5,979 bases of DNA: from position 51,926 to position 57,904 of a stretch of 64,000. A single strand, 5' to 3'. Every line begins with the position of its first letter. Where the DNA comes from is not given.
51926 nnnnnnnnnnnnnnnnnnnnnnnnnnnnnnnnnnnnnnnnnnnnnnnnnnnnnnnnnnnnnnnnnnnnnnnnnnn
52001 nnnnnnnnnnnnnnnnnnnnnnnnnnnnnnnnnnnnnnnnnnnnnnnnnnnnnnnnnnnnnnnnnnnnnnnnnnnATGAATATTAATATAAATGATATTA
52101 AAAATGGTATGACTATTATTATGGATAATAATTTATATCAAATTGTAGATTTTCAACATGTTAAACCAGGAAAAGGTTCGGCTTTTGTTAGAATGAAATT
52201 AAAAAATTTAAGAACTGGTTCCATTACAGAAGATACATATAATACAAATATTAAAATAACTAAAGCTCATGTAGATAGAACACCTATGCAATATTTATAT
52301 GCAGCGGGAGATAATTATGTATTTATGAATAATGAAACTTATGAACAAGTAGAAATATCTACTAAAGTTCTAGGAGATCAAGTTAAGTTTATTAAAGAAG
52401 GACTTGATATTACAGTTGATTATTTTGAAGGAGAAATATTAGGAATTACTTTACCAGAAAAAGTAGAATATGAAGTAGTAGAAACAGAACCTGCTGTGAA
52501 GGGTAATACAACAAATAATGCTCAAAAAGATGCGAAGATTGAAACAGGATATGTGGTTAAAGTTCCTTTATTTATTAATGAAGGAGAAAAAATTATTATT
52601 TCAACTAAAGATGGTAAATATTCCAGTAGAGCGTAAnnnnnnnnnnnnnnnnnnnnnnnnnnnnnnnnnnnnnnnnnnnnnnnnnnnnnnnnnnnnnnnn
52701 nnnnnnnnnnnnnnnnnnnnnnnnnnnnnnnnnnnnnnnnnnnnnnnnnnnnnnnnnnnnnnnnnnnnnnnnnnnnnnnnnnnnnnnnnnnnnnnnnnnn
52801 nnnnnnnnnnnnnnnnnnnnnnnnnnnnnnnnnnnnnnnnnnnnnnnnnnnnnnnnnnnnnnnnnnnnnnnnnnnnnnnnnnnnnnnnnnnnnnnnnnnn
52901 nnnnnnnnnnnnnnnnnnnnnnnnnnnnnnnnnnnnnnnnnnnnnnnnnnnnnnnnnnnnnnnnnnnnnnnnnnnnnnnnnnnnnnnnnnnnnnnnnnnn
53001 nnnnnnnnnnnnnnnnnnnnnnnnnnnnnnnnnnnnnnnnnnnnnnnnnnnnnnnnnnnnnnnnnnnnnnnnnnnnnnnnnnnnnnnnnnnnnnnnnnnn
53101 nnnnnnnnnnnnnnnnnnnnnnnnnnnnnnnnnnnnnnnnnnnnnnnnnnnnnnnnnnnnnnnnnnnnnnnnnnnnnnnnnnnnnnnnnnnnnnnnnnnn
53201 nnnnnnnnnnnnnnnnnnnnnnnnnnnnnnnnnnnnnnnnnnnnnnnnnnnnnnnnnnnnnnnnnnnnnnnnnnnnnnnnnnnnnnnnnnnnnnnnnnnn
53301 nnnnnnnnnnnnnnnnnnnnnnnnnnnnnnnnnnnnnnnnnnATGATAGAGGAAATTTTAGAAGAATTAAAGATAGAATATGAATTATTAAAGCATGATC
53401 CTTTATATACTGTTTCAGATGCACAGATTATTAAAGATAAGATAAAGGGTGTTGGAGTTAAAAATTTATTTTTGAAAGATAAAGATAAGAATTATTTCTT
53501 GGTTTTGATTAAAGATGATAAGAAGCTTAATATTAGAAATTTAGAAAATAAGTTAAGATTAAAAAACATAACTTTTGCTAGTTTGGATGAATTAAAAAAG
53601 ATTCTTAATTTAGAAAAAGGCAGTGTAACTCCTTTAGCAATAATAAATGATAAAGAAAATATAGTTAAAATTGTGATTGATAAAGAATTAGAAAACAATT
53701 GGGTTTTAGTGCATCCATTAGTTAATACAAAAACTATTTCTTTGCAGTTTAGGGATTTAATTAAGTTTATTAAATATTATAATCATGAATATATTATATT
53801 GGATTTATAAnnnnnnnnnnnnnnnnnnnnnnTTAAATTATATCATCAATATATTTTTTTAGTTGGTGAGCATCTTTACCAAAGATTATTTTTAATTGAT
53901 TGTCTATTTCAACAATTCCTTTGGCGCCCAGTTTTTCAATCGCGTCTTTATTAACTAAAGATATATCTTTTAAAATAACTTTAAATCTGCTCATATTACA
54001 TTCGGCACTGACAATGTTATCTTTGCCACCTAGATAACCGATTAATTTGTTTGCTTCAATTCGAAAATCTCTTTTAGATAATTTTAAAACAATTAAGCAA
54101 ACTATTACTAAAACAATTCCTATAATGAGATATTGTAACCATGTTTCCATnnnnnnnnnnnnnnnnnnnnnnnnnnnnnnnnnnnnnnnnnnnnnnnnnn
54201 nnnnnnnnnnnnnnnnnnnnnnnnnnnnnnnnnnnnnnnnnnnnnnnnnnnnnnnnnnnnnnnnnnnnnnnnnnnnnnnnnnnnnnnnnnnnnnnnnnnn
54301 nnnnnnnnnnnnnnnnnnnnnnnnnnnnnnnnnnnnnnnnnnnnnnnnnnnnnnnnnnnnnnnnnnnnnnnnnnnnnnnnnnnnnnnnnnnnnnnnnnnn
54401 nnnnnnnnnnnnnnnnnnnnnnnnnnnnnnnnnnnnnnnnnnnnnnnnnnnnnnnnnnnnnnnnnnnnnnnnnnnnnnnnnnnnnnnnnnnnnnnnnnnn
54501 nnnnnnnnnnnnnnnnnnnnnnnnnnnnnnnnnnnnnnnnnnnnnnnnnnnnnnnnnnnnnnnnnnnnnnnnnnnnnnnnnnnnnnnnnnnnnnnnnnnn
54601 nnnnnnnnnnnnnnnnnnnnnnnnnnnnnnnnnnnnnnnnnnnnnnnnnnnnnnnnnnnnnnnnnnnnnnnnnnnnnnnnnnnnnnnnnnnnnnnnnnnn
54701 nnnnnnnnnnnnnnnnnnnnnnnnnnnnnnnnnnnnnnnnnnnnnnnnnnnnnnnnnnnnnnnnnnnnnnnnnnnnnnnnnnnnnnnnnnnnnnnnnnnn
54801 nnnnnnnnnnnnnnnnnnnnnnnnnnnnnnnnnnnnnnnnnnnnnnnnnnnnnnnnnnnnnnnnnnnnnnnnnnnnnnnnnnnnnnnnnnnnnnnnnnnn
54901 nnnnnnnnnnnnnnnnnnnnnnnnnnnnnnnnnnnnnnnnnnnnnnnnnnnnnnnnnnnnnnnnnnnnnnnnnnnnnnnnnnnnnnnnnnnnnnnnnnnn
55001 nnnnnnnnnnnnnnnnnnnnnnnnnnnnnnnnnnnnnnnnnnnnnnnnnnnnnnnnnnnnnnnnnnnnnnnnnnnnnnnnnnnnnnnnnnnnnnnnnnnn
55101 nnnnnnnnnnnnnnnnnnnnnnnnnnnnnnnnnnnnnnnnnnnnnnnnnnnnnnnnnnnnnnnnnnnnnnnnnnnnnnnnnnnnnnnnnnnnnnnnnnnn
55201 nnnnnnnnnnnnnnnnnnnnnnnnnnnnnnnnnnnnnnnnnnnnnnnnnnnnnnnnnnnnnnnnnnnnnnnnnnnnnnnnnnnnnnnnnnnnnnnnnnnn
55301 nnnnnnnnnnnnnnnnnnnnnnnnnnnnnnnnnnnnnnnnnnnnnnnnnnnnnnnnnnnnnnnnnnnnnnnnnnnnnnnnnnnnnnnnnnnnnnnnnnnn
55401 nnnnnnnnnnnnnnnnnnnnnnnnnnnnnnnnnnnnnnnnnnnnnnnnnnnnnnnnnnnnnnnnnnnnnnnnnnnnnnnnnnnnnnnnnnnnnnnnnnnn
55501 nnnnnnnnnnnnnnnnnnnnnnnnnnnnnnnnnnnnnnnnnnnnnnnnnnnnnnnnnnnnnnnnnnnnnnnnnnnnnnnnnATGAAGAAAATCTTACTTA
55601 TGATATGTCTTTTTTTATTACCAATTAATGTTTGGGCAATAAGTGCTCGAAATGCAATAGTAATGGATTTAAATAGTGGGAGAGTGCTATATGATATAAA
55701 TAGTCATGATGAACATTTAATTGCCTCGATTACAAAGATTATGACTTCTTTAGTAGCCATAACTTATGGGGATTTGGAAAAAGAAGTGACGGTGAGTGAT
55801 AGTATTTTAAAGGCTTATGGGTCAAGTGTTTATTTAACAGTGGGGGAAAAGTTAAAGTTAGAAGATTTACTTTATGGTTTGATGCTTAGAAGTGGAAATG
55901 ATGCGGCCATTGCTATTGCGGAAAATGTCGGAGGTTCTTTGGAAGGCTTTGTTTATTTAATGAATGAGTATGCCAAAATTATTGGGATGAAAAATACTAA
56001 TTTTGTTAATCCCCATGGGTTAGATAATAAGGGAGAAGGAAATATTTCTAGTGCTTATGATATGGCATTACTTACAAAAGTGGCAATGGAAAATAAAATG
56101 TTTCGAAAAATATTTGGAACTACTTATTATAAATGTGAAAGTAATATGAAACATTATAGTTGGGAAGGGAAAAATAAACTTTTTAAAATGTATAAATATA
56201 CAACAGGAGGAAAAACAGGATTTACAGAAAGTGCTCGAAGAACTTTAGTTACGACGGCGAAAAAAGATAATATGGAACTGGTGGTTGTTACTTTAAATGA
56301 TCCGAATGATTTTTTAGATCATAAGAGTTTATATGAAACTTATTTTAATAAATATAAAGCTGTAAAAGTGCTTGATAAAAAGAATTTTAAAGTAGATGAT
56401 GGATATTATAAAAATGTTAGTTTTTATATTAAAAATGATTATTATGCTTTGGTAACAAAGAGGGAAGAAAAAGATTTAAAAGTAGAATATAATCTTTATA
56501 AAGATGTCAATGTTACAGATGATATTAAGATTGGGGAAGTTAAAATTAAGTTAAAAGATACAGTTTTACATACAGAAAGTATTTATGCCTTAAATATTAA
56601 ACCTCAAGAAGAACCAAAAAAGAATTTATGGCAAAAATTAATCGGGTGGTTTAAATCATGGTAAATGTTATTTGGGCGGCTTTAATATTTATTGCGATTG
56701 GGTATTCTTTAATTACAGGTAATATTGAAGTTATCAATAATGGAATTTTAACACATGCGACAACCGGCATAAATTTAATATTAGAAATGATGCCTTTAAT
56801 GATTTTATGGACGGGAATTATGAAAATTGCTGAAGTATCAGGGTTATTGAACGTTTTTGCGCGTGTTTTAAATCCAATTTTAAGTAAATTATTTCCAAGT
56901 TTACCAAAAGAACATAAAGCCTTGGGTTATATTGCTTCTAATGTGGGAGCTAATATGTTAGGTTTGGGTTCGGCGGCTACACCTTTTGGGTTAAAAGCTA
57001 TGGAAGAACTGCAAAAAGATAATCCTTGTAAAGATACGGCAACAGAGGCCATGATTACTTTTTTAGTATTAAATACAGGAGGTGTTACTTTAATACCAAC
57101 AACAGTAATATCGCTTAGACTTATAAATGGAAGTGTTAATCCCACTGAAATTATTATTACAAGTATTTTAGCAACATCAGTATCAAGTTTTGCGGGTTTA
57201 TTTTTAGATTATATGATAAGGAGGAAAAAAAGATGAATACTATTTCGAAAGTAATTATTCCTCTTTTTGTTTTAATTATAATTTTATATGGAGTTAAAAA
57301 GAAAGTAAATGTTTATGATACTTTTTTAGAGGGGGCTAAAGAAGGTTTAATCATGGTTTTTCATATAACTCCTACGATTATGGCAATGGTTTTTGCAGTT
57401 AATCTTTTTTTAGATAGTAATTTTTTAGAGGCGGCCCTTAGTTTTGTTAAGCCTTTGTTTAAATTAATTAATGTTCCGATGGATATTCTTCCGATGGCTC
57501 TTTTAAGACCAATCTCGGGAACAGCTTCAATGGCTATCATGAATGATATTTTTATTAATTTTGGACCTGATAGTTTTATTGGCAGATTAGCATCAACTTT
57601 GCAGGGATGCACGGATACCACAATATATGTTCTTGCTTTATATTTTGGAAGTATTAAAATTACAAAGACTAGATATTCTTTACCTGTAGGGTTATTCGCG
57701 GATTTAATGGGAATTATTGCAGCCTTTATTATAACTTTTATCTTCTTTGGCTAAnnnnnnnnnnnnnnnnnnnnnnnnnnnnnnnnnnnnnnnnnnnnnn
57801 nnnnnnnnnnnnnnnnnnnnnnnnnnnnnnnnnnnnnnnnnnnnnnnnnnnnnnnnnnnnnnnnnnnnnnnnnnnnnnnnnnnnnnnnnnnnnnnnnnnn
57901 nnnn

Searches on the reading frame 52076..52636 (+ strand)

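Call 39: search_protein_families(library=pfam, proteins=[window:52076-52636:+], max_evalue=0.001)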
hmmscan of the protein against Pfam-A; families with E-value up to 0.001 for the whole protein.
window:52076-52636:+ (186 aa): 3 families
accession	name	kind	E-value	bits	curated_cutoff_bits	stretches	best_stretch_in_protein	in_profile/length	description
PF08207.18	EFP_N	-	4e-27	94.4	23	1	5-58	2-55/58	Elongation factor P (EF-P) KOW-like domain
PF09285.17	Elong-fact-P_C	-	7e-25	86.9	25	1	130-185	1-56/56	Elongation factor P, C-terminal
PF01132.26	EFP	-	2.3e-22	79.2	27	1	70-122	2-54/54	Elongation factor P (EF-P) OB domain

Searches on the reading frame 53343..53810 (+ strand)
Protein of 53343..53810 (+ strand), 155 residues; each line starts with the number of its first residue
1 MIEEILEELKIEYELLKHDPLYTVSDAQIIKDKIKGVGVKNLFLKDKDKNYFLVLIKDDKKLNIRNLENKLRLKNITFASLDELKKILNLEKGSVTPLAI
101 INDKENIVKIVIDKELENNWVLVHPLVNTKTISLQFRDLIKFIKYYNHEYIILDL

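Call 39: search_protein_families(library=pfam, proteins=[window:53343-53810:+], max_evalue=0.001)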
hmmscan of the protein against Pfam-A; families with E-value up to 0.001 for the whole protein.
window:53343-53810:+ (155 aa): 1 family
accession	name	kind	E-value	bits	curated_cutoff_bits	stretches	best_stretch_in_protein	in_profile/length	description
PF04073.20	tRNA_edit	-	1.1e-24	87.3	25.5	1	18-142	1-123/123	Aminoacyl-tRNA editing domain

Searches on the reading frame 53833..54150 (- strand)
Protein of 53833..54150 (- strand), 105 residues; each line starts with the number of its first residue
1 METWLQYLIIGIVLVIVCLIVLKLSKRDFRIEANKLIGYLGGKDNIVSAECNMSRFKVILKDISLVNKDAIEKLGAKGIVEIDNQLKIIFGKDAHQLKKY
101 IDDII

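Call 39: search_protein_families(library=pfam, proteins=[window:53833-54150:-], max_evalue=0.001)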
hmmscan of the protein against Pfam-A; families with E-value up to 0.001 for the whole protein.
window:53833-54150:- (105 aa): 1 family
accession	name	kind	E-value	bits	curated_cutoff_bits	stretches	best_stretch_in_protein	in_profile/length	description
PF00367.25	PTS_EIIB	-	3.2e-09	36.5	27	1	35-67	2-34/34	phosphotransferase system, EIIB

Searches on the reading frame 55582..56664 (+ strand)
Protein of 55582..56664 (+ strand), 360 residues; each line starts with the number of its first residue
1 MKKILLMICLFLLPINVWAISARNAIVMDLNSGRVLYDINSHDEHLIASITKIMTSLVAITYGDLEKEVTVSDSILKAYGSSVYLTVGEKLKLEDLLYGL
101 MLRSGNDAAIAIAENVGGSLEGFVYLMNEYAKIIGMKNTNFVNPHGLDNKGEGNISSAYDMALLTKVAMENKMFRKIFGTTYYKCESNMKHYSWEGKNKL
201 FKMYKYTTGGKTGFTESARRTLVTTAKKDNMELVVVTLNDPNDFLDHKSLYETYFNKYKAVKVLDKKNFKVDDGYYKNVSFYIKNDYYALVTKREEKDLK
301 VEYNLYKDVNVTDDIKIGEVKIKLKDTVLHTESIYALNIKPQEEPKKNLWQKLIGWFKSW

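Call 39: search_protein_families(library=pfam, proteins=[window:55582-56664:+], max_evalue=0.001)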
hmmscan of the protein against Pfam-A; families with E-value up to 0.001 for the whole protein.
window:55582-56664:+ (360 aa): 3 families
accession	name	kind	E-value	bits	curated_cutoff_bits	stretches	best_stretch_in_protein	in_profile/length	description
PF00768.25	Peptidase_S11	-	4.8e-67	226.3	27.6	1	19-241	9-238/239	D-alanyl-D-alanine carboxypeptidase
PF13354.11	Beta-lactamase2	-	4.6e-07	29.8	22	1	26-165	3-143/214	Beta-lactamase enzyme family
PF07943.18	PBP5_C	-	3.6e-06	27.5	21.2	1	267-338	14-87/91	Penicillin-binding protein 5, C-terminal domain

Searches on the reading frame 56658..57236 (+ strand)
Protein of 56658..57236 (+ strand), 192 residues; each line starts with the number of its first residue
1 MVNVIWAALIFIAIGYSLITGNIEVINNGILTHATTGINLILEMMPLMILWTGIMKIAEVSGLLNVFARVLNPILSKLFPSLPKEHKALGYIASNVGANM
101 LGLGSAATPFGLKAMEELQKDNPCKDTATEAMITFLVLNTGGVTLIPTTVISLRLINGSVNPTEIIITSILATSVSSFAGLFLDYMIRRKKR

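Call 39: search_protein_families(library=pfam, proteins=[window:56658-57236:+], max_evalue=0.001)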
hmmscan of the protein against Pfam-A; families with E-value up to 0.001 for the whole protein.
window:56658-57236:+ (192 aa): 1 family
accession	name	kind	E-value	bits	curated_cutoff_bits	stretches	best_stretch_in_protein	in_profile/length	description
PF07670.19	Gate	-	6.9e-13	49.4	29.6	1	42-150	2-97/104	Nucleoside recognition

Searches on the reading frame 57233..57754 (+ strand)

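Call 39: search_protein_families(library=pfam, proteins=[window:57233-57754:+], max_evalue=0.001)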
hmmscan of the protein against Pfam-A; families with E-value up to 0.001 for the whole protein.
window:57233-57754:+ (173 aa): 1 family
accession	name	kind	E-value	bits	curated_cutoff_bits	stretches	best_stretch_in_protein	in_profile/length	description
PF07670.19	Gate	-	6.5e-07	30.2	29.6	1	43-142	2-102/104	Nucleoside recognition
